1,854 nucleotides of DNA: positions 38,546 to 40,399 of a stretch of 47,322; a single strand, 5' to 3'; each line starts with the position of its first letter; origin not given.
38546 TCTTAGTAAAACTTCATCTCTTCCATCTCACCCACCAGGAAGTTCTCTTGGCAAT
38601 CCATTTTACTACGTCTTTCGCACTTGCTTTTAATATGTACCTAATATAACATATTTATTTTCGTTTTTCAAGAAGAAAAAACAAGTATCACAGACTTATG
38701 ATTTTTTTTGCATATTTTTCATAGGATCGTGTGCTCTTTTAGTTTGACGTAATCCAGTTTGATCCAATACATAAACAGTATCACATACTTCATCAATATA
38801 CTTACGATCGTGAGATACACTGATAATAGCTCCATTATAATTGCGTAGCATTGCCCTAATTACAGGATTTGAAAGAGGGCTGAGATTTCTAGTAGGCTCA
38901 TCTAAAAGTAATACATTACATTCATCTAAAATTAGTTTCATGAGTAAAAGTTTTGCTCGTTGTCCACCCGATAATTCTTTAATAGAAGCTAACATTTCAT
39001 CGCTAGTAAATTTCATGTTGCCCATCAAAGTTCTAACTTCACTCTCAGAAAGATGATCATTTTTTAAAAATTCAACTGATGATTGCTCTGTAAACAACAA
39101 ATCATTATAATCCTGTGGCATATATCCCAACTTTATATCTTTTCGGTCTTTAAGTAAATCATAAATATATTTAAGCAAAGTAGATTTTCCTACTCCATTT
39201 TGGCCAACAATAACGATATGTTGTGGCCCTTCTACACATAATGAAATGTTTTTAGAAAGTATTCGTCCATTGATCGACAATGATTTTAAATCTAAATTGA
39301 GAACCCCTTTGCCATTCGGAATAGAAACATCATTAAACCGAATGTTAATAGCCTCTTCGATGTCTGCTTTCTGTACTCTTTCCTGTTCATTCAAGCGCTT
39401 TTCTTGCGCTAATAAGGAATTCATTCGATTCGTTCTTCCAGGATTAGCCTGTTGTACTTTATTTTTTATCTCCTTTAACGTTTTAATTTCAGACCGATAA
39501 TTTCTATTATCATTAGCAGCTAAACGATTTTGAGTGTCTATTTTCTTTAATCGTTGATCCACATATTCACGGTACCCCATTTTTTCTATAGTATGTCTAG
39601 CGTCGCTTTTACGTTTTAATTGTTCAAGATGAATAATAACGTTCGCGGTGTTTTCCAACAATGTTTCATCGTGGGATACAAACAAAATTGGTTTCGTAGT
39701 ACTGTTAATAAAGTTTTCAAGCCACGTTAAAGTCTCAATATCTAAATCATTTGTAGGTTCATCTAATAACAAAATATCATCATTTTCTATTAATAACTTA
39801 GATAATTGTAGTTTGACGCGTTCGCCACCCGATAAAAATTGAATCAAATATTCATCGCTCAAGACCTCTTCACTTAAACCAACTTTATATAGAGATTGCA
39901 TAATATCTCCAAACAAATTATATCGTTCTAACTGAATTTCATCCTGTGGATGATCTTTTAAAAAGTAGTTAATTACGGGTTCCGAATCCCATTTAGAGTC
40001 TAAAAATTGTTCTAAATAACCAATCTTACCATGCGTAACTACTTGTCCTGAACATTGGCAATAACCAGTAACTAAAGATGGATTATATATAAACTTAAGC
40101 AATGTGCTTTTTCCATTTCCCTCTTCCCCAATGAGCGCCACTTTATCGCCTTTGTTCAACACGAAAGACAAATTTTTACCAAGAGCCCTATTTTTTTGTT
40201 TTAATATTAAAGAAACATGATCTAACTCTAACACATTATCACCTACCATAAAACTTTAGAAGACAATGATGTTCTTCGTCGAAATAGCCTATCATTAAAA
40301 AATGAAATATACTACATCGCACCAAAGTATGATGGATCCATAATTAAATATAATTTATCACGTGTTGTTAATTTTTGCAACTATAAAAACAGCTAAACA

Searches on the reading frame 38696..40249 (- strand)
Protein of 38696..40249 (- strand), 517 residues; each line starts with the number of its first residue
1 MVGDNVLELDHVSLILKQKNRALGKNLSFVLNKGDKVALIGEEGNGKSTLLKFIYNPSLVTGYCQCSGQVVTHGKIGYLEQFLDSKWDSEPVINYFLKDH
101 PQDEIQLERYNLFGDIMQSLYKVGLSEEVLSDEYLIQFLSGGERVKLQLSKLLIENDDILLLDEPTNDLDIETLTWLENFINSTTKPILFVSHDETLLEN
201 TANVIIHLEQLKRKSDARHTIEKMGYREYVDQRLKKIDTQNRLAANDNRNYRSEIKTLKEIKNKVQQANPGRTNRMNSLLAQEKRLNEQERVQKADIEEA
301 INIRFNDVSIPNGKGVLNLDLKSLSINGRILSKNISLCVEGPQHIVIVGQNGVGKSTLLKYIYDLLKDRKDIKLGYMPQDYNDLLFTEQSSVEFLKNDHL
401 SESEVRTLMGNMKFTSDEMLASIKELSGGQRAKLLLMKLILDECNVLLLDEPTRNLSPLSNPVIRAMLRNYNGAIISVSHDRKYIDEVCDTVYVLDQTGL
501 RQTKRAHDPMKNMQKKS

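Call 60: search_protein_families(library=pfam, proteins=[window:38696-40249:-], max_evalue=0.0001)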
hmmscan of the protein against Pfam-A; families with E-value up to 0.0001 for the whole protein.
window:38696-40249:- (517 aa): 15 families
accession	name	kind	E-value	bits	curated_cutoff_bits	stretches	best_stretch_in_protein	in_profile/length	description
PF00005.33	ABC_tran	-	5.3e-37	127.9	25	2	25-167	2-137/137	ABC transporter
PF13304.12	AAA_21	-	1.2e-10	42.3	27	0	346-399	3-63/304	AAA domain, putative AbiEii toxin, Type IV TA system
PF13401.12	AAA_22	-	1.2e-08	35.8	27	0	341-432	4-84/130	AAA domain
PF13555.12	AAA_29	-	3.4e-07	30.4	27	0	344-363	24-43/61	P-loop containing region of AAA domain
PF03193.22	RsgA_GTPase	-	7.6e-07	29.5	30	0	334-363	99-127/174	RsgA GTPase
PF05729.18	NACHT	-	2e-06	28.2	26.7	0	345-372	3-30/167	NACHT domain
PF25199.1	nSTAND_NTPase5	-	3.2e-06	27.5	34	0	315-385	13-84/145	Novel STAND NTPase 5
PF13191.12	AAA_16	-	1.6e-05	25.9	32.6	0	341-397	23-80/167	AAA ATPase domain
PF02463.25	SMC_N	-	1.9e-05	24.6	40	0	342-363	24-46/220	RecF/RecN/SMC N terminal domain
PF00931.28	NB-ARC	-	3.3e-05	23.7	23.5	0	340-364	16-40/248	NB-ARC domain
PF20720.3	nSTAND3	-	5.6e-05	23.3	27.2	0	342-407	17-82/155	Novel STAND NTPase 3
PF01637.24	ATPase_2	-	6e-05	23.4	33.2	0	341-425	18-107/225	ATPase domain predominantly from Archaea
PF13476.12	AAA_23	-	6.1e-05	24.2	27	0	342-362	19-39/201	AAA domain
PF13175.12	AAA_15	-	8.2e-05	22.8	32.1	1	344-400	25-73/374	AAA ATPase domain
PF03266.21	NTPase_1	-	8.7e-05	22.9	23.9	0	344-370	1-27/168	NTPase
